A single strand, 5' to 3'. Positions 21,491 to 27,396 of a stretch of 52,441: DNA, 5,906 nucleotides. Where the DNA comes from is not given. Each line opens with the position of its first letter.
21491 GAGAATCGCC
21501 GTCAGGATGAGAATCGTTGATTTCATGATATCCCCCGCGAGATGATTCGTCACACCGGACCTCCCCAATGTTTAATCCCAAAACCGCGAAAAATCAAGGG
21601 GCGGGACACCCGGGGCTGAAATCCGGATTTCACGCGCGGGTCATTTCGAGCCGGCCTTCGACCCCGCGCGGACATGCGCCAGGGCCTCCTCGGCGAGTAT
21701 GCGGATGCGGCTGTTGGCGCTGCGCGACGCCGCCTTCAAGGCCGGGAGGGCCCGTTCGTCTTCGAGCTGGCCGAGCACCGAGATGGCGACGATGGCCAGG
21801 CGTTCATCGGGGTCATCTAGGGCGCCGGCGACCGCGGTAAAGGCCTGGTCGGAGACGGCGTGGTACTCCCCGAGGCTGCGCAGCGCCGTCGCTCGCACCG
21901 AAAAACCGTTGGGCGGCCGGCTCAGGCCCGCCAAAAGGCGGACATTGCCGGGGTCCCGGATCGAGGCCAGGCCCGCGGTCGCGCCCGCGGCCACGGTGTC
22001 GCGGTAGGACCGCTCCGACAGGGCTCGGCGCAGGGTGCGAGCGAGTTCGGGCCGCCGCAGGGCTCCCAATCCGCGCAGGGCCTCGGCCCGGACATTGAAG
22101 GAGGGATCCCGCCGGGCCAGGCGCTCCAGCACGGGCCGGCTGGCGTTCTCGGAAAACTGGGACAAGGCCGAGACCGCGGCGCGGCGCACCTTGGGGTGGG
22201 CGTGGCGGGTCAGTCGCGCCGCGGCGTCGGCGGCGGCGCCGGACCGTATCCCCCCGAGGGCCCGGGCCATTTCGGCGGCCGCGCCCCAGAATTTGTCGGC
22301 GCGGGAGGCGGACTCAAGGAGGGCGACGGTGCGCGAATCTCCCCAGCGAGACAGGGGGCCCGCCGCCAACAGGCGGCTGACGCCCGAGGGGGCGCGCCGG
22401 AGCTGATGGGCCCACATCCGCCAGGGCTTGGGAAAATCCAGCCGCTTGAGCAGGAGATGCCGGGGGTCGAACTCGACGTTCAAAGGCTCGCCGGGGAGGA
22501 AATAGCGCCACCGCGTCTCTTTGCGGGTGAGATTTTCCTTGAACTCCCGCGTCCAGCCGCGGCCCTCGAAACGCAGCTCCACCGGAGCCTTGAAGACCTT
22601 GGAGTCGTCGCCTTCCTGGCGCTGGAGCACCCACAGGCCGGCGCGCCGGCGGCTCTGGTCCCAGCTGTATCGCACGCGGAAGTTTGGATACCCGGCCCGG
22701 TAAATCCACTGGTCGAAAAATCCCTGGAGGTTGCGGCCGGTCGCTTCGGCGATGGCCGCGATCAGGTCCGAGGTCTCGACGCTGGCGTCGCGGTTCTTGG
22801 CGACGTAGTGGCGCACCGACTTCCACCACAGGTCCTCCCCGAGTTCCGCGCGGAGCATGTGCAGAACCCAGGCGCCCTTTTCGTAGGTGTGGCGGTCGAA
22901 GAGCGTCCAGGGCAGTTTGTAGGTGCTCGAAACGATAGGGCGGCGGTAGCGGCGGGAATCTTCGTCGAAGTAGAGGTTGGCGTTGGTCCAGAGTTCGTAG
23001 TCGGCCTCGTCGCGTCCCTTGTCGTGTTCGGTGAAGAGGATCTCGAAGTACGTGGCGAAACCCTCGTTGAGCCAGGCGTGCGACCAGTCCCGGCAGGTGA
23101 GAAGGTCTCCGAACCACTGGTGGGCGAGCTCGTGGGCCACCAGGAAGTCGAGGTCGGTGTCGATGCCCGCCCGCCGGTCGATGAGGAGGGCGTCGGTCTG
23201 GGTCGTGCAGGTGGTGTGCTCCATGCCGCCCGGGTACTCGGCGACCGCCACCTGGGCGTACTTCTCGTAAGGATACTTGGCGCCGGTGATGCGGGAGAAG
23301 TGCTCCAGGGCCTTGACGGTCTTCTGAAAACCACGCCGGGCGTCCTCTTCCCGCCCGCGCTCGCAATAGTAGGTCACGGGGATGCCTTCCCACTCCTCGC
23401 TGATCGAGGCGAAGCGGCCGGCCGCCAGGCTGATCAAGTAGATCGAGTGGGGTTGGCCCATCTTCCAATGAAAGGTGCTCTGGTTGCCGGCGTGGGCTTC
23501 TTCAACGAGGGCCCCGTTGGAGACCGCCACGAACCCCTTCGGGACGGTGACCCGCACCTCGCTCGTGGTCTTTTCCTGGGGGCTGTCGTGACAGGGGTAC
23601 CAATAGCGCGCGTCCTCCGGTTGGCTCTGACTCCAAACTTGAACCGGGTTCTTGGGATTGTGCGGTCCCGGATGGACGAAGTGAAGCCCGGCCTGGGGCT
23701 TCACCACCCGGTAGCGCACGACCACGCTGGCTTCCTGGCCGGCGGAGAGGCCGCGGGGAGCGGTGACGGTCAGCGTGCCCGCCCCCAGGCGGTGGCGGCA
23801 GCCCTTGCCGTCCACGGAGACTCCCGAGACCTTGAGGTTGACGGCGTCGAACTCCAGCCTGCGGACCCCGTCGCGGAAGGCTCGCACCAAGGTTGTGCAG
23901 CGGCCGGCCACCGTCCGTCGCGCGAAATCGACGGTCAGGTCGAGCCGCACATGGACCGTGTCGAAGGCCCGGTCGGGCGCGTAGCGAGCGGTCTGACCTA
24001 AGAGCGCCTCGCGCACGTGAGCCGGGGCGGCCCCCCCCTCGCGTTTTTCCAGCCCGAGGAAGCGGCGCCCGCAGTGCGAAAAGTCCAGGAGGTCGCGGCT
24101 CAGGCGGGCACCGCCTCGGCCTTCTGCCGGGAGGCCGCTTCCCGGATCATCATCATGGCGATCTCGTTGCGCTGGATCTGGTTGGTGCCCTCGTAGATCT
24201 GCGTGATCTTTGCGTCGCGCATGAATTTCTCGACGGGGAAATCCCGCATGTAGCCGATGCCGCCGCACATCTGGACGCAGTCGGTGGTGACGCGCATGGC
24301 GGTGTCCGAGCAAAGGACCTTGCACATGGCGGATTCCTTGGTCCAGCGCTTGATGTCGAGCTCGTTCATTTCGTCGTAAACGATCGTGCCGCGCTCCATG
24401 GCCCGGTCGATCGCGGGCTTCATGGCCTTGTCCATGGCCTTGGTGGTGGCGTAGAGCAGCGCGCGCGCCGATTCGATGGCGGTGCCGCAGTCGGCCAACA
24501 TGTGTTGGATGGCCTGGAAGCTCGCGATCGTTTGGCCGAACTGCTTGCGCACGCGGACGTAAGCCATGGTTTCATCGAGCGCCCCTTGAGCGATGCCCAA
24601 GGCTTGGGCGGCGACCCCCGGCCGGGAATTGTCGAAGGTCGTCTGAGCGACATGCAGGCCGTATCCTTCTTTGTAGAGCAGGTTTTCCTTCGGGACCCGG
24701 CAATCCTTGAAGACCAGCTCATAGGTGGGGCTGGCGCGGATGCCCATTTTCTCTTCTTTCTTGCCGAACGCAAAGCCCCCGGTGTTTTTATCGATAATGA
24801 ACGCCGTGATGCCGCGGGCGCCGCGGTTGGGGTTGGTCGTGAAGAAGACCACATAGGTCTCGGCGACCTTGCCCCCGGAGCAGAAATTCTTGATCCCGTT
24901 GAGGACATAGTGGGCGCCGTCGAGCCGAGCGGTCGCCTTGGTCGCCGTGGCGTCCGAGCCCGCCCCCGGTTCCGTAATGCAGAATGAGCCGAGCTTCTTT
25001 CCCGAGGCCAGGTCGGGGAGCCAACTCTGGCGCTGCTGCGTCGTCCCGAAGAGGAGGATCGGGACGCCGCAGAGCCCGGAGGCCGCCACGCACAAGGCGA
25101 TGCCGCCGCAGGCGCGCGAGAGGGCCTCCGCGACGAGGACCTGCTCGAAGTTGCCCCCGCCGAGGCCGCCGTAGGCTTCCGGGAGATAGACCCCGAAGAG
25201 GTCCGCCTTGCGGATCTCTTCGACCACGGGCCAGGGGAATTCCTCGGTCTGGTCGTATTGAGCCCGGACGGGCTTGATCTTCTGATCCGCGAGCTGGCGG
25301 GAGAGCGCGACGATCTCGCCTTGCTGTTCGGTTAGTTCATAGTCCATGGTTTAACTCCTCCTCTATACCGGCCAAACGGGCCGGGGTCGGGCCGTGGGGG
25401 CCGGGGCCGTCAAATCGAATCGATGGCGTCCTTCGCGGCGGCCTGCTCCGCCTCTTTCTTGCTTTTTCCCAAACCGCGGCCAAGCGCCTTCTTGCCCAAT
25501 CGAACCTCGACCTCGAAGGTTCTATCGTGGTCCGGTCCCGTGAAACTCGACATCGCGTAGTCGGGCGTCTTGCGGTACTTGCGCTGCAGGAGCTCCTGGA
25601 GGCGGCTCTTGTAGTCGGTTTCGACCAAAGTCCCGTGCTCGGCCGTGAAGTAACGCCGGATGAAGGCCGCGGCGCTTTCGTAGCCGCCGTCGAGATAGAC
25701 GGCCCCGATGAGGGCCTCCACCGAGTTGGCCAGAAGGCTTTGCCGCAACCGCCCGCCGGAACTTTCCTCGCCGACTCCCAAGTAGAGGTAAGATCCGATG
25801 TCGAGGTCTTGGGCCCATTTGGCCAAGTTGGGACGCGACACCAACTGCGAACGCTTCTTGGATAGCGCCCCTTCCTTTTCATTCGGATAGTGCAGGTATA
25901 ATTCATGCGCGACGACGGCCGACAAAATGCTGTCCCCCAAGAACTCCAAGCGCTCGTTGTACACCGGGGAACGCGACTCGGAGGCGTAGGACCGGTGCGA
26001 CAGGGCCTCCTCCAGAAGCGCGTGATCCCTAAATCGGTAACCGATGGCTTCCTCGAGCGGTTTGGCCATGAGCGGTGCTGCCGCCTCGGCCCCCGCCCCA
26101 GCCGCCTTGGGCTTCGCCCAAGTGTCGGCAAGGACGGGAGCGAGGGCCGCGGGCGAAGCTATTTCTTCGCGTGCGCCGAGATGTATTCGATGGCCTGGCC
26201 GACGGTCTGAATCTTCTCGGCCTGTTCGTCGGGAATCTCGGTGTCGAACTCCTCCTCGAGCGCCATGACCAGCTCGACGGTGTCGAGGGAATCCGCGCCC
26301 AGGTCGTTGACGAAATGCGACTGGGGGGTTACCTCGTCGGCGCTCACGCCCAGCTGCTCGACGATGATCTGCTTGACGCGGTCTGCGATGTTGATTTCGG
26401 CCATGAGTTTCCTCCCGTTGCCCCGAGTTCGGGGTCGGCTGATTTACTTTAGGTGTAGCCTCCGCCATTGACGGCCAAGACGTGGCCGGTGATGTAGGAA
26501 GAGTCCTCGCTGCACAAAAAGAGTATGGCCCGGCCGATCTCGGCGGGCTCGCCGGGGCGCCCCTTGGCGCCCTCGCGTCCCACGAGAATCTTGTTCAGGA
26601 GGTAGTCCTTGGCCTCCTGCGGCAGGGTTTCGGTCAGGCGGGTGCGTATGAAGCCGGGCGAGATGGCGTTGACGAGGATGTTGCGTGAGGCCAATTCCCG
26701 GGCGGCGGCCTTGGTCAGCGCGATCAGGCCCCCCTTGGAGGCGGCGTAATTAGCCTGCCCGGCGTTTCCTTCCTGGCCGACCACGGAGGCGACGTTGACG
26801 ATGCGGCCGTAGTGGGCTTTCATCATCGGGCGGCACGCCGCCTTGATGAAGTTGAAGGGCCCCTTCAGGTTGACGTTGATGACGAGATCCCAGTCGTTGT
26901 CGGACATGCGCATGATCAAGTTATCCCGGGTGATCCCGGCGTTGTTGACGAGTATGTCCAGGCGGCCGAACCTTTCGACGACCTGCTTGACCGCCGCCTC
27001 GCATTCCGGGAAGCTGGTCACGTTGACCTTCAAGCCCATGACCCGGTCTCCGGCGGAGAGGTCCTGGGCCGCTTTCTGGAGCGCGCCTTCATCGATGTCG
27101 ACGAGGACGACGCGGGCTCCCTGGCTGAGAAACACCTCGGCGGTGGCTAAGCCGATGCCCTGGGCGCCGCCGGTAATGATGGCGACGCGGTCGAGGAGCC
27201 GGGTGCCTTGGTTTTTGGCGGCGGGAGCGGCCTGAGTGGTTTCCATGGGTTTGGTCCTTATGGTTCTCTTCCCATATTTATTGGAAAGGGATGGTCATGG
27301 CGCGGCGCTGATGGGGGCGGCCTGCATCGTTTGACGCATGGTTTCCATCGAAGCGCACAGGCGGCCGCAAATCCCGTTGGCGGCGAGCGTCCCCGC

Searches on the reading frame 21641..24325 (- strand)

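Call 60: search_protein_families(library=pfam, proteins=[window:21641-24325:-], max_evalue=0.0001)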
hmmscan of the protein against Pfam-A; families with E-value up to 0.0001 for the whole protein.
window:21641-24325:- (894 aa): 4 families
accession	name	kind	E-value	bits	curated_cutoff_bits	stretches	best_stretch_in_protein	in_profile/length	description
PF01433.26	Peptidase_M1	-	1.1e-46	159.7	27.7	1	333-540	3-218/218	Peptidase family M1 domain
PF13646.12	HEAT_2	-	1.3e-23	83.5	27.7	3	670-747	4-81/88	HEAT repeats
PF17900.6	Peptidase_M1_N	-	5.6e-16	59.6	25.8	1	125-297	4-186/186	Peptidase M1 N-terminal domain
PF02985.28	HEAT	-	4.1e-06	27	23.5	0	705-727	8-30/31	HEAT repeat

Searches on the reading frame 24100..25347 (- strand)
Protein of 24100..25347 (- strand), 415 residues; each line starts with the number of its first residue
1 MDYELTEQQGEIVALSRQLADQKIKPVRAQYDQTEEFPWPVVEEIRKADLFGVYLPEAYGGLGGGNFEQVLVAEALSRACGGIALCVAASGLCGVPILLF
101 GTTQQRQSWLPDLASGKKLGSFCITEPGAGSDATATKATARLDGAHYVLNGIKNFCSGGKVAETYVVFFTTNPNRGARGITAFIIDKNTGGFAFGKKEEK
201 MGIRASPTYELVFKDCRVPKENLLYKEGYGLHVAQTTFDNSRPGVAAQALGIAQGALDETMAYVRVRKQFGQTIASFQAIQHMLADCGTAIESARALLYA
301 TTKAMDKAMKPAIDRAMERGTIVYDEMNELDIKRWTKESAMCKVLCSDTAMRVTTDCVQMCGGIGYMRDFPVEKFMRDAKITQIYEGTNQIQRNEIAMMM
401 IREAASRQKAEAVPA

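Call 60: search_protein_families(library=pfam, proteins=[window:24100-25347:-], max_evalue=0.0001)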
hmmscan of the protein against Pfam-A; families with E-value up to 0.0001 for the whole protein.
window:24100-25347:- (415 aa): 5 families
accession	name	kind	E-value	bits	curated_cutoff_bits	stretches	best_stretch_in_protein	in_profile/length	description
PF00441.29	Acyl-CoA_dh_1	-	7.1e-46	156.5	22.4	1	229-399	2-148/150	Acyl-CoA dehydrogenase, C-terminal domain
PF02771.21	Acyl-CoA_dh_N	-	1.1e-30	106.7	22.9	1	6-117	1-113/113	Acyl-CoA dehydrogenase, N-terminal domain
PF02770.24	Acyl-CoA_dh_M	-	6.5e-24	84.4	33.3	1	121-216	1-97/97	Acyl-CoA dehydrogenase, middle domain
PF08028.16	Acyl-CoA_dh_2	-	3.1e-20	73.3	22.7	1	245-389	3-133/134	Acyl-CoA dehydrogenase, C-terminal domain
PF22924.1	ACOX_C_alpha1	-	1.5e-09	38.3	27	1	248-393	14-161/169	Acyl-CoA oxidase, C-alpha1 domain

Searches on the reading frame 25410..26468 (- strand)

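Call 60: search_protein_families(library=pfam, proteins=[window:25410-26468:-], max_evalue=0.0001)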
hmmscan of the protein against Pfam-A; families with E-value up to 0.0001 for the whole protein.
window:25410-26468:- (352 aa): 3 families
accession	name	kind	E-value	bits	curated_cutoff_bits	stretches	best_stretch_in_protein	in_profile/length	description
PF14622.11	Ribonucleas_3_3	-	3.7e-38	131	35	1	148-274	1-124/128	Ribonuclease-III-like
PF00636.31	Ribonuclease_3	-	1.9e-23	83.6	27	1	172-262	1-102/102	Ribonuclease III domain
PF00035.32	dsrm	-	6.8e-18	65.4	23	1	286-350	1-64/66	Double-stranded RNA binding motif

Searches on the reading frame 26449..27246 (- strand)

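Call 60: search_protein_families(library=pfam, proteins=[window:26449-27246:-], max_evalue=0.0001)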
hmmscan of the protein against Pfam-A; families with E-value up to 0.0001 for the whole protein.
window:26449-27246:- (265 aa): 4 families
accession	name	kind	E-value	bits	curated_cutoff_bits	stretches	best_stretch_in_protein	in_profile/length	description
PF13561.12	adh_short_C2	-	1.2e-65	221.9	27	1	28-262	3-234/236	Enoyl-(Acyl carrier protein) reductase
PF00106.31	adh_short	-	4e-63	212.9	26.6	1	20-210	1-192/195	short chain dehydrogenase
PF08659.16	KR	-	9.4e-16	58.7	22.6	1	22-179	3-161/180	KR domain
PF23441.1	SDR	-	4.4e-06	26.7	27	1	19-213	7-208/258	SDR-like rossmann domain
